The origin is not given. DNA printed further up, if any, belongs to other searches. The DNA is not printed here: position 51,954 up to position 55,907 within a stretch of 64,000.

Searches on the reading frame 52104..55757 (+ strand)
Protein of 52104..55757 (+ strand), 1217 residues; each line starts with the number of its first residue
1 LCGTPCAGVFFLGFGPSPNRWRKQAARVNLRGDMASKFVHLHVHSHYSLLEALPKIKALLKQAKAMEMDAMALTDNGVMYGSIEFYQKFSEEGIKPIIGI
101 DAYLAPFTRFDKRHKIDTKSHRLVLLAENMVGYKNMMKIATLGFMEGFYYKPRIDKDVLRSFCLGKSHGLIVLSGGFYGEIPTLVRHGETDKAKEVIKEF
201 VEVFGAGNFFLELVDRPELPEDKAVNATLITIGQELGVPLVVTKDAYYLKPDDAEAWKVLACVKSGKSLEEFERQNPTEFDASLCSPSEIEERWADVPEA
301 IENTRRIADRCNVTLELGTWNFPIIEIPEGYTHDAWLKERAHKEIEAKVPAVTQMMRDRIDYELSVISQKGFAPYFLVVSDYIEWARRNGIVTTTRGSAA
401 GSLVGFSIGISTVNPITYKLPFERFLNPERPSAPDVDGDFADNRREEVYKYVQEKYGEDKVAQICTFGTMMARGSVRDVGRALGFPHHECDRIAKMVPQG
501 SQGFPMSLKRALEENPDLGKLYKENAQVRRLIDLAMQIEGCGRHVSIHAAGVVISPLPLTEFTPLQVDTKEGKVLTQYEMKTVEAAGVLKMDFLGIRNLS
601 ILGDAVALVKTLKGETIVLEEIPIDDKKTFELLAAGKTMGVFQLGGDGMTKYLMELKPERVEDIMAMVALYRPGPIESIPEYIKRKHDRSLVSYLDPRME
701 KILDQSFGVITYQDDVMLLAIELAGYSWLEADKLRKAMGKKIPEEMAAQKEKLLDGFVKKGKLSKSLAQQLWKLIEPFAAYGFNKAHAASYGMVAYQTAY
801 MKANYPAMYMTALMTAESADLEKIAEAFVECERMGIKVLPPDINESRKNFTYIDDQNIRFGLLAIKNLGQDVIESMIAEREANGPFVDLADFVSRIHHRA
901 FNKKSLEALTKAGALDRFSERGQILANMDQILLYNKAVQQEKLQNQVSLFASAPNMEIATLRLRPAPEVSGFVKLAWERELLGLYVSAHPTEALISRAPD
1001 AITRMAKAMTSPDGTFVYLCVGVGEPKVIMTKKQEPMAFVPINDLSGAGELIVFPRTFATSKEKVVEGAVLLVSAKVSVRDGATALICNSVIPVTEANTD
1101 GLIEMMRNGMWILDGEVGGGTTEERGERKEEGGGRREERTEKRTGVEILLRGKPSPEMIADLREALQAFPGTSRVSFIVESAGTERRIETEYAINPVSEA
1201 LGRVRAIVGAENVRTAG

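Call 102: search_protein_families(library=pfam, proteins=[window:52104-55757:+], max_evalue=0.001)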
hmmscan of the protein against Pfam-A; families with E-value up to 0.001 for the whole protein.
window:52104-55757:+ (1217 aa): 5 families
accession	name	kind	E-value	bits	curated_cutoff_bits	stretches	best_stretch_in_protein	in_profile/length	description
PF07733.18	DNA_pol3_alpha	-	2.8e-92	309.5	23.9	1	336-595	2-260/260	Bacterial DNA polymerase III alpha NTPase domain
PF17657.6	DNA_pol3_finger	-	1.5e-52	177.7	22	1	598-761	1-166/166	Bacterial DNA polymerase III alpha subunit finger domain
PF02811.25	PHP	-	4.7e-47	160.8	26.4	1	40-214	1-162/164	PHP domain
PF14579.12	HHH_6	-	5e-29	100.8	25.6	1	835-920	1-86/90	Helix-hairpin-helix motif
PF01336.31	tRNA_anti-codon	-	5.5e-05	23.5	27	1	1032-1093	12-74/75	OB-fold nucleic acid binding domain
